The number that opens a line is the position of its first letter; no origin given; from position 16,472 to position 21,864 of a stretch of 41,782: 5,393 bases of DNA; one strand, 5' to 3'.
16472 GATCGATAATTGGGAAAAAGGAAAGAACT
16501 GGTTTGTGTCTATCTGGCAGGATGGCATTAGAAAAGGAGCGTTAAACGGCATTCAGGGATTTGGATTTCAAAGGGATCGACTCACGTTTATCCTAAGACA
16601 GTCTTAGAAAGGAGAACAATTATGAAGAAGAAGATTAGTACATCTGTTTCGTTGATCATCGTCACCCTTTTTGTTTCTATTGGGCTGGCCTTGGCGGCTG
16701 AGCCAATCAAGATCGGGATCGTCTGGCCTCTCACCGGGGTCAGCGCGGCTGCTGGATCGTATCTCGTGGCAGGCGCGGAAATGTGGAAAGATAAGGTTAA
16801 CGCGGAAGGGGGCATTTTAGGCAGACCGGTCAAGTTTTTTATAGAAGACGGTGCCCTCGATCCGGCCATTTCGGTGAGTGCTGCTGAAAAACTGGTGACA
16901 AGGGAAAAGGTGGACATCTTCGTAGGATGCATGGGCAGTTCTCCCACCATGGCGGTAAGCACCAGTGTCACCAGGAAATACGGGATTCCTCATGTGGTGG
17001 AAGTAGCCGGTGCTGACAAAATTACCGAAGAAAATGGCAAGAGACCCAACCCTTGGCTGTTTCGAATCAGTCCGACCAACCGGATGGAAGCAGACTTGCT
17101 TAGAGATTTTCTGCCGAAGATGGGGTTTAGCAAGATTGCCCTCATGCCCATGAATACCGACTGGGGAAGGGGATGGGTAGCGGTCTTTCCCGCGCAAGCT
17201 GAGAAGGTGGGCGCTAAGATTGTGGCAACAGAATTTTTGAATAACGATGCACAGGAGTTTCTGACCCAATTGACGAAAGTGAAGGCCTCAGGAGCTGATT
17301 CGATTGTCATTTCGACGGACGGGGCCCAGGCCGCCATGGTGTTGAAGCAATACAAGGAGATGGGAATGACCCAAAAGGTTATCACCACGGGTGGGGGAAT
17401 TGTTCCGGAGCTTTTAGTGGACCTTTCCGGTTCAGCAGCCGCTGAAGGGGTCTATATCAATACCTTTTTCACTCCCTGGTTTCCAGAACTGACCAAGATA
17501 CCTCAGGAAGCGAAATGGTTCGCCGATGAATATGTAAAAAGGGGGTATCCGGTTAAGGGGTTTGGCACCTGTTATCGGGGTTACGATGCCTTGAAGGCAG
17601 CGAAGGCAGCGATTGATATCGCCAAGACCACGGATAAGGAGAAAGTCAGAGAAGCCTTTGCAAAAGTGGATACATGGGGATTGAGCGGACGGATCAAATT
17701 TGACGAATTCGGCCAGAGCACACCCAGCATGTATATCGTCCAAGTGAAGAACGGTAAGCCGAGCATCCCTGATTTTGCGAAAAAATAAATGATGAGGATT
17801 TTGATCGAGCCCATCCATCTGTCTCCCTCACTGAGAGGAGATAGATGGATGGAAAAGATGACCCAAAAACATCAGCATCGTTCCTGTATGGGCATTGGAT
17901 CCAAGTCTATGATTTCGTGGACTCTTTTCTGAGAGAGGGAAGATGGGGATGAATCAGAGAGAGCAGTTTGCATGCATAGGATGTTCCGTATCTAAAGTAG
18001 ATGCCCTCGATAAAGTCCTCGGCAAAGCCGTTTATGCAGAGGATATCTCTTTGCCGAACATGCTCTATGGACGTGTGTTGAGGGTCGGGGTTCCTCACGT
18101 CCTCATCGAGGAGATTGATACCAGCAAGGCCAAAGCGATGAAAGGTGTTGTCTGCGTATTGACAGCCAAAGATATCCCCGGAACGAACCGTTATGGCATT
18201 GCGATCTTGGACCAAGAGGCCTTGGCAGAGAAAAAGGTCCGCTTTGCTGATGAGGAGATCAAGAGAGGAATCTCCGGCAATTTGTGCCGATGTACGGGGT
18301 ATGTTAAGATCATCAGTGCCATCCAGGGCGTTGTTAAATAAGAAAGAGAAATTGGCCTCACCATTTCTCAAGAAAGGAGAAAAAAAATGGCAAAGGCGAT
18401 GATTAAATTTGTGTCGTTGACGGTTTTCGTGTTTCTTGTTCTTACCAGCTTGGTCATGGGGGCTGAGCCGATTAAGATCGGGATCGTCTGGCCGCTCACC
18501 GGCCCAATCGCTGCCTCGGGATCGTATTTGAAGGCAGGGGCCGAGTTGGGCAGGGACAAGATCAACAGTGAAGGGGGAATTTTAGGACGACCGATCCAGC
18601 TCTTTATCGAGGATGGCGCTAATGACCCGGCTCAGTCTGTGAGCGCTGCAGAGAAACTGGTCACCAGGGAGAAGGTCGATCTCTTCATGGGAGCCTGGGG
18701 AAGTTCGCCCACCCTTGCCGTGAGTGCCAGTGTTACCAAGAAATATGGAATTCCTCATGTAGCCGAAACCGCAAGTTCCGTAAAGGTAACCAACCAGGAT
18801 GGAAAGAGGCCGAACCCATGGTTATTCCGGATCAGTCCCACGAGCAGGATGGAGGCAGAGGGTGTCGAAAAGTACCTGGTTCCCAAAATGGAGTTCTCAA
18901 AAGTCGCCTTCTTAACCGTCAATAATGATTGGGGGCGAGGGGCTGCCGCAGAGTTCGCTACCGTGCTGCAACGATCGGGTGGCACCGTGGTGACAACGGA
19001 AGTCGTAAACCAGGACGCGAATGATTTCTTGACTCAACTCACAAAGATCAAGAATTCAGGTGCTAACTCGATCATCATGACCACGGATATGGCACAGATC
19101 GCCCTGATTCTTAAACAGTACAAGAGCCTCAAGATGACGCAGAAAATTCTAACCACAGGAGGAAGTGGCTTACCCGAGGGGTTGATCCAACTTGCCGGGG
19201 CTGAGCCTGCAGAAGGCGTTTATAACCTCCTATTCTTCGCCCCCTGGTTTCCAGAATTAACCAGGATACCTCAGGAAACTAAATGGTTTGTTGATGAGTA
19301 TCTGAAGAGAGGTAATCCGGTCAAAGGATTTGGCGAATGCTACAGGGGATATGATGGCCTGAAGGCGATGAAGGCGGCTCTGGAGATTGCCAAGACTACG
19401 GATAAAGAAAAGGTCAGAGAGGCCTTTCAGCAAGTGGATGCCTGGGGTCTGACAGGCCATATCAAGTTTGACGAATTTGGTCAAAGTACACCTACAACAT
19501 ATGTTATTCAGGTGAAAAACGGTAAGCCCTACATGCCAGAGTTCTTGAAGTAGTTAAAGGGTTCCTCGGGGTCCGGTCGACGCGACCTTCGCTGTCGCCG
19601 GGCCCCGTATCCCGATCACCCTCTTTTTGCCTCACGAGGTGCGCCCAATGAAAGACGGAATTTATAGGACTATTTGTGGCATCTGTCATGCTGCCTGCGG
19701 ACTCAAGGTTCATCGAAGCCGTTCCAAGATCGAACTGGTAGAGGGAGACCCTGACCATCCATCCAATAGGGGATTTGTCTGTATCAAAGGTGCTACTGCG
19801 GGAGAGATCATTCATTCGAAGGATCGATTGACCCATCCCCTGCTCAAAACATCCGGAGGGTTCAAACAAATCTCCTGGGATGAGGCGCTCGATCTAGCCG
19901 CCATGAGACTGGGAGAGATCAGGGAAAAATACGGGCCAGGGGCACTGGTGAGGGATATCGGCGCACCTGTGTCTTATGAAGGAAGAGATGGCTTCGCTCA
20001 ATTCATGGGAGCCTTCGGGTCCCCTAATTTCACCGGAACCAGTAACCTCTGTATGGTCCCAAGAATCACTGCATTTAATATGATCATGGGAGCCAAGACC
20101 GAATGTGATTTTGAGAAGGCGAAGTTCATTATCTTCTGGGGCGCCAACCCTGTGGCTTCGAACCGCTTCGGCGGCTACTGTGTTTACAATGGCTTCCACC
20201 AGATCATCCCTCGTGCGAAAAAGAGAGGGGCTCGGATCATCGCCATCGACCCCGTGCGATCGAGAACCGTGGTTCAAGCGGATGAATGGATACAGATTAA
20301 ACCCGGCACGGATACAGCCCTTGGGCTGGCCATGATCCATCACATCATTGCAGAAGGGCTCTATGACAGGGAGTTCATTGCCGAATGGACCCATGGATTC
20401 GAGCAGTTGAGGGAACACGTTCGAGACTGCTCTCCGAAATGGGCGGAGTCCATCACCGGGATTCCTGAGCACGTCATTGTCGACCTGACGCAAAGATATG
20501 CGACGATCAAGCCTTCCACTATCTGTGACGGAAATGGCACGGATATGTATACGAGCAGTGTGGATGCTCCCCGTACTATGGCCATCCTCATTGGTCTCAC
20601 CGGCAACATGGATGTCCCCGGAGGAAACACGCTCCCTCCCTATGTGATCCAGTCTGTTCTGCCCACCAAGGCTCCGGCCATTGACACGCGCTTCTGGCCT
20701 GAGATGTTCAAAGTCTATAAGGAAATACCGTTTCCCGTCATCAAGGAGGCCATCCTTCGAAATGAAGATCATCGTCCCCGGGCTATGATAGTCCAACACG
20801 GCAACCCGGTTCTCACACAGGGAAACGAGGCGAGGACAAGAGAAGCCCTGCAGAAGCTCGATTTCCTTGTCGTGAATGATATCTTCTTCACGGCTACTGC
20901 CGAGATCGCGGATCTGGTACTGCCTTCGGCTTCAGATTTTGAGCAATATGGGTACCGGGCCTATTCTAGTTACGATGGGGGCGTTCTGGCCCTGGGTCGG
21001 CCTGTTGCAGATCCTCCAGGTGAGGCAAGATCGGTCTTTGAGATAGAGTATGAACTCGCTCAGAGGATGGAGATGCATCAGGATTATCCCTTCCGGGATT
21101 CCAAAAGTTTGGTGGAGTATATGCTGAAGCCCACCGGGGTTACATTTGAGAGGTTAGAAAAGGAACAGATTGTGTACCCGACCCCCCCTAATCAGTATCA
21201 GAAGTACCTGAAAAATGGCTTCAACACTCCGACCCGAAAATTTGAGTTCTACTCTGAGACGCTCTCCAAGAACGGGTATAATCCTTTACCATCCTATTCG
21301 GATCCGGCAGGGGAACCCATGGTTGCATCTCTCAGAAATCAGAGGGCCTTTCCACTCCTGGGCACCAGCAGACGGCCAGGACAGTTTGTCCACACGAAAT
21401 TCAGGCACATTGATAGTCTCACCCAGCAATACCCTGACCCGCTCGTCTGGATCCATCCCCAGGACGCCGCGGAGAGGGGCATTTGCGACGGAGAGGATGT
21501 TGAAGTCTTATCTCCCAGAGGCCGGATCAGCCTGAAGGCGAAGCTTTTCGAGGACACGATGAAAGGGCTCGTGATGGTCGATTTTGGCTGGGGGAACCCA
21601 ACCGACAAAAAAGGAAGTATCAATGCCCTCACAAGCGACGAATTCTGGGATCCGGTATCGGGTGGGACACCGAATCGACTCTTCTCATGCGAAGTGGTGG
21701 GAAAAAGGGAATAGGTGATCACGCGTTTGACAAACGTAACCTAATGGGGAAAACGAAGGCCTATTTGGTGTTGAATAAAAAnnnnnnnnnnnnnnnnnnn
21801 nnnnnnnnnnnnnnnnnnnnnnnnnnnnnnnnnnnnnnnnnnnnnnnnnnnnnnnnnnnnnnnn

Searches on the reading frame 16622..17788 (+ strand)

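Call 11: search_protein_families(library=pfam, proteins=[window:16622-17788:+], max_evalue=0.0001)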
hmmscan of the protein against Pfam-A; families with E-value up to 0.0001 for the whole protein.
window:16622-17788:+ (388 aa): 3 families
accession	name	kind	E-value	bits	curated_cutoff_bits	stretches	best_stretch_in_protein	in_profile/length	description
PF13458.12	Peripla_BP_6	-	5.8e-66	223.9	31.7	1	28-378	1-342/343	Periplasmic binding protein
PF01094.35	ANF_receptor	-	6e-23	81.9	25.4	1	57-376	11-351/353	Receptor family ligand binding region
PF13433.12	Peripla_BP_5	-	2.6e-22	79.9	27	2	29-116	1-88/363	Periplasmic binding protein domain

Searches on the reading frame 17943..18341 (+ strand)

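Call 11: search_protein_families(library=pfam, proteins=[window:17943-18341:+], max_evalue=0.0001)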
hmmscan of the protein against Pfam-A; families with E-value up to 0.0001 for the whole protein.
window:17943-18341:+ (132 aa): 2 families
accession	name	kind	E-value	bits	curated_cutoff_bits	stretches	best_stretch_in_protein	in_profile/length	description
PF01315.27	Ald_Xan_dh_C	-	4.8e-19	69.1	31.3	1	27-106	2-84/110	Aldehyde oxidase and xanthine dehydrogenase, a/b hammerhead domain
PF01799.25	Fer2_2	-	4.4e-10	40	30.3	1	92-128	38-75/75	[2Fe-2S] binding domain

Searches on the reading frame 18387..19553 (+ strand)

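Call 11: search_protein_families(library=pfam, proteins=[window:18387-19553:+], max_evalue=0.0001)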
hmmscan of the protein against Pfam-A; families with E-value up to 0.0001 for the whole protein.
window:18387-19553:+ (388 aa): 3 families
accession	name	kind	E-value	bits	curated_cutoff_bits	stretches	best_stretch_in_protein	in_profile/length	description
PF13458.12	Peripla_BP_6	-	7.5e-68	230.1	31.7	1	28-379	1-342/343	Periplasmic binding protein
PF01094.35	ANF_receptor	-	4.5e-27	95.5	25.4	1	53-377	7-351/353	Receptor family ligand binding region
PF13433.12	Peripla_BP_5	-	5.3e-25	88.7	27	2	29-115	1-87/363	Periplasmic binding protein domain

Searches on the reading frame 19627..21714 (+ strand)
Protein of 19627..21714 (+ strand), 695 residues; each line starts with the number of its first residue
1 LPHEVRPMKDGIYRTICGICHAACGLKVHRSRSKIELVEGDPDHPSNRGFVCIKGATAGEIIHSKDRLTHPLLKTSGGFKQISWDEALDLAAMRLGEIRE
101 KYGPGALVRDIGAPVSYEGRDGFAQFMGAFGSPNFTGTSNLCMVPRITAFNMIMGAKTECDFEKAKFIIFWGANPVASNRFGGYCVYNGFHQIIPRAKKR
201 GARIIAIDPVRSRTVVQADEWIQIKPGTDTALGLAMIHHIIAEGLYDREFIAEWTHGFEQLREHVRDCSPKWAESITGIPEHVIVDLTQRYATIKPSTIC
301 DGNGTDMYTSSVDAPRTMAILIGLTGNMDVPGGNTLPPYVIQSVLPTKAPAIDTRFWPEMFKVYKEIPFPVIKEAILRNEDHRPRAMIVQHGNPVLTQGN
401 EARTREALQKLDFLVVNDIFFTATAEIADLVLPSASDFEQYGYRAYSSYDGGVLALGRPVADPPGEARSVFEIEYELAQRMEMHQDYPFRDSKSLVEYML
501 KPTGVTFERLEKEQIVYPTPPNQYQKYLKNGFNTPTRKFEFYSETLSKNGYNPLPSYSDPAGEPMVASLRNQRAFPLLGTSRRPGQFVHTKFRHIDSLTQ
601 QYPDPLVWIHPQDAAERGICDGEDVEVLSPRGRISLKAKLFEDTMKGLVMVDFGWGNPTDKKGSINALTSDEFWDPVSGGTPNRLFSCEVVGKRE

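Call 11: search_protein_families(library=pfam, proteins=[window:19627-21714:+], max_evalue=0.0001)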
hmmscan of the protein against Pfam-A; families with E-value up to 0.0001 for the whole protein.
window:19627-21714:+ (695 aa): 3 families
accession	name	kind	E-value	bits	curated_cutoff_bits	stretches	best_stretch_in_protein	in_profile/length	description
PF00384.28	Molybdopterin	-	1.2e-42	146.7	24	1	67-479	1-352/353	Molybdopterin oxidoreductase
PF01568.27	Molydop_binding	-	7.2e-24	84.4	26.8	1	580-681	4-104/110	Molydopterin dinucleotide binding domain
PF04879.21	Molybdop_Fe4S4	-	3e-15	56.4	22.7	1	13-63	4-54/55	Molybdopterin oxidoreductase Fe4S4 domain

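Call 58: search_protein_families(library=ncbifam, proteins=[window:19627-21714:+], max_evalue=1e-10)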
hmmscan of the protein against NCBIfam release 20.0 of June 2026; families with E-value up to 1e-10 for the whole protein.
window:19627-21714:+ (695 aa): 27 families (the best 25 are shown)
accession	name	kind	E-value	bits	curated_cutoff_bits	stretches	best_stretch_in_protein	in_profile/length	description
TIGR01591.1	Fdh-alpha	equivalog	1.3e-92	311.1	666.25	2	15-336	1-319/672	formate dehydrogenase subunit alpha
NF012032.0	PRK15488.1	equivalog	7.1e-82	275.6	694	2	14-333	45-360/759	thiosulfate reductase PhsA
TIGR02166.1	dmsA_ynfE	subfamily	2.2e-68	231.1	777.7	1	17-682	49-783/794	DMSO/selenate family reductase complex A subunit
NF047855.1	AssmNtatRedNasC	equivalog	2.5e-67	227.7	1100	2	9-328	17-336/708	assimilatory nitrate reductase catalytic subunit NasC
TIGR00509.1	bisC_fam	subfamily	1.2e-59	202.3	1017.55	2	76-293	68-303/772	molybdopterin guanine dinucleotide-containing S/N-oxide reductase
TIGR03479.1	DMSO_red_II_alp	subfamily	3.2e-59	200.9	984.75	1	41-255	94-307/913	molybdopterin-dependent oxidoreductase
NF041783.2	mnquin_red_QrcB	equivalog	1.8e-47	161.9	440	1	14-483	54-505/695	menaquinone reductase molybdopterin-binding-like subunit QrcB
NF041885.1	selenate_YnfE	exception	1.8e-47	161.7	1675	1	13-671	49-784/805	selenate/tellurate reductase subunit YnfE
NF011566.1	PRK14990.1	exception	3.3e-47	161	1600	1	15-683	62-804/814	dimethylsulfoxide reductase subunit A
NF041884.1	selenate_YnfF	exception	6.9e-47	159.8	1650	2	12-259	45-303/798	selenate/tellurate reductase subunit YnfF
NF011682.0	PRK15102.1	equivalog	4.2e-44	150.8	909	2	79-334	120-396/829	trimethylamine-N-oxide reductase TorA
NF041323.1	Nitr_red_NasA_Halo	equivalog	7.2e-43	147.1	1000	1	20-329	3-306/673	assimilatory nitrate reductase NasA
TIGR02164.1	torA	equivalog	9.5e-43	146.4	1465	2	79-333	116-391/824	trimethylamine-N-oxide reductase TorA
TIGR01553.1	formate-DH-alph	equivalog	1.6e-40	138.7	814.2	1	13-257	45-306/1009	formate dehydrogenase-N subunit alpha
NF010055.0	PRK13532.1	equivalog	1.9e-36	125.7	904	1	15-256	45-292/830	nitrate reductase catalytic subunit NapA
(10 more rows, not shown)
